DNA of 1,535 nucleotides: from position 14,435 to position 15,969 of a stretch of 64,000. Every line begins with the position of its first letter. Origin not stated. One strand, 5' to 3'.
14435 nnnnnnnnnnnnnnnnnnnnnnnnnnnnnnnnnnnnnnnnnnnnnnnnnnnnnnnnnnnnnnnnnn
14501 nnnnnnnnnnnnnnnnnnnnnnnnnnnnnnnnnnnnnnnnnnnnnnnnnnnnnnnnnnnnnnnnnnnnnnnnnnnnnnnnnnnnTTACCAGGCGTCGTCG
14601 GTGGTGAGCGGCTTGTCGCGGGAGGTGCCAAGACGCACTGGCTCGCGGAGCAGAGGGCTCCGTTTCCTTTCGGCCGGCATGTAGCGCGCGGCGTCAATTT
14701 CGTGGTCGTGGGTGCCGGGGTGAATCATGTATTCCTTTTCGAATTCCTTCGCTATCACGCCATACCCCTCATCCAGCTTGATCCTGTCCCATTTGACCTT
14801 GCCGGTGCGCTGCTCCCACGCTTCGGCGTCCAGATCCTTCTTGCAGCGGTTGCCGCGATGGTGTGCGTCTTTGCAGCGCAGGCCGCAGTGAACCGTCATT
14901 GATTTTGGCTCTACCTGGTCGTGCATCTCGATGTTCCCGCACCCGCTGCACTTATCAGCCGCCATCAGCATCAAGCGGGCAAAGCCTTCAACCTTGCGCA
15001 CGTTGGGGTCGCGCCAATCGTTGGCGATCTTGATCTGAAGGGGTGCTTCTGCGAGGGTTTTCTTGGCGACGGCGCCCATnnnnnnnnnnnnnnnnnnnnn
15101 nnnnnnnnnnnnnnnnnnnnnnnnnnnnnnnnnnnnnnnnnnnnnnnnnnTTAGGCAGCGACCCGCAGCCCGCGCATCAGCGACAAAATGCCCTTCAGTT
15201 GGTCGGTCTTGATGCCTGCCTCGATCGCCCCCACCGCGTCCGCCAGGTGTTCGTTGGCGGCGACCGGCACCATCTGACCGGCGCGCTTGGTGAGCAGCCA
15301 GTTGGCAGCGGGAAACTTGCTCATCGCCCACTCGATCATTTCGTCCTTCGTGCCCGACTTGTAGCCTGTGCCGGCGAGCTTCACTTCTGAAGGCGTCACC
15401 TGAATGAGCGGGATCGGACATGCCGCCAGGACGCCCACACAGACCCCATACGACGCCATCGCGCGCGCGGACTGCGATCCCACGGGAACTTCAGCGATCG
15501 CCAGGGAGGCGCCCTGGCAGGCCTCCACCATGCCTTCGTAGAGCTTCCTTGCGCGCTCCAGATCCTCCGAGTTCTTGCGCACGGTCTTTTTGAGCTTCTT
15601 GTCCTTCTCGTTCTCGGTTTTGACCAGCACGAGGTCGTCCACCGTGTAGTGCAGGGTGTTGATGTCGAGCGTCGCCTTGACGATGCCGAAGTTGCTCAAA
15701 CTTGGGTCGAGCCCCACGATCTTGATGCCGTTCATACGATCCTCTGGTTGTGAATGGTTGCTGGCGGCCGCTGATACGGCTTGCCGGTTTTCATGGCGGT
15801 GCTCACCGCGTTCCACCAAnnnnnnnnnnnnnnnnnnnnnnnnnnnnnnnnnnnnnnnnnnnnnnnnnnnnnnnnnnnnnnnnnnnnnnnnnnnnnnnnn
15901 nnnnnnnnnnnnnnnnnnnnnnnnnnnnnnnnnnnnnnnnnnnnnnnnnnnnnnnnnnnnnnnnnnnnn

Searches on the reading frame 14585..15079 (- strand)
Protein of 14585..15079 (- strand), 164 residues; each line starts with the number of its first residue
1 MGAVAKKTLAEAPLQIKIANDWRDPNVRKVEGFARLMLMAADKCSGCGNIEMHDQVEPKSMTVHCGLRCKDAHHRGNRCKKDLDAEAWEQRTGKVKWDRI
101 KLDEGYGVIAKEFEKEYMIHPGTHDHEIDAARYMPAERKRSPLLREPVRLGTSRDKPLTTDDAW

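Call 13: search_protein_families(library=phrogs, proteins=[window:14585-15079:-], max_evalue=0.001)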
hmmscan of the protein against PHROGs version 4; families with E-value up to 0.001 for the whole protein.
window:14585-15079:- (164 aa): 0 families

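Call 14: search_protein_families(library=pfam, proteins=[window:14585-15079:-], max_evalue=0.01)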
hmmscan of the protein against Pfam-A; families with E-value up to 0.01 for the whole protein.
window:14585-15079:- (164 aa): 0 families

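Call 58: search_solved_structures(query=window:14585-15079:-, max_evalue=1)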
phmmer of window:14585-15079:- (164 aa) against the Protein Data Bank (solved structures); distinct sequences matched with E-value up to 1: 1.
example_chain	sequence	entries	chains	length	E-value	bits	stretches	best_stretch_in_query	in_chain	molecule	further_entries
8b5w_A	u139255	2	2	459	0.86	12.6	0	96-152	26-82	cDNA FLJ12511 fis, clone NT2RM2001727, highly similar to Homo sapiens ubiquitin protein li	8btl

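Call 95: search_protein_families(library=ncbifam, proteins=[window:14585-15079:-], max_evalue=0.01)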
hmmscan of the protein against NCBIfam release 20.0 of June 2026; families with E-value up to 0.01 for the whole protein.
window:14585-15079:- (164 aa): 0 families

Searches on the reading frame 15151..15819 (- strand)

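Call 13: search_protein_families(library=phrogs, proteins=[window:15151-15819:-], max_evalue=0.001)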
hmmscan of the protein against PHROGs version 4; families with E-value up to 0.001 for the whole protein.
window:15151-15819:- (222 aa): 3 families
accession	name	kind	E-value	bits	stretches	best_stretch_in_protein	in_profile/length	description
phrog_159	-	DNA, RNA and nucleotide metabolism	8.6e-45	154.1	1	22-209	78-253/330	RuvC-like Holliday junction resolvase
phrog_18320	-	unknown function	3.8e-33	115.2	1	83-216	2-135/137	-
phrog_1770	-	DNA, RNA and nucleotide metabolism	2.4e-08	35.1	1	32-205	4-150/158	Holliday junction resolvase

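Call 14: search_protein_families(library=pfam, proteins=[window:15151-15819:-], max_evalue=0.01)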
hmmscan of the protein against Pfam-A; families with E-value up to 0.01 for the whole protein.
window:15151-15819:- (222 aa): 1 family
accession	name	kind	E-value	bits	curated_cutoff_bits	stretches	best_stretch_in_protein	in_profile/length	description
PF09871.14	DUF2098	-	0.0044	17.7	25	1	49-99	32-81/94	Uncharacterized protein conserved in archaea (DUF2098)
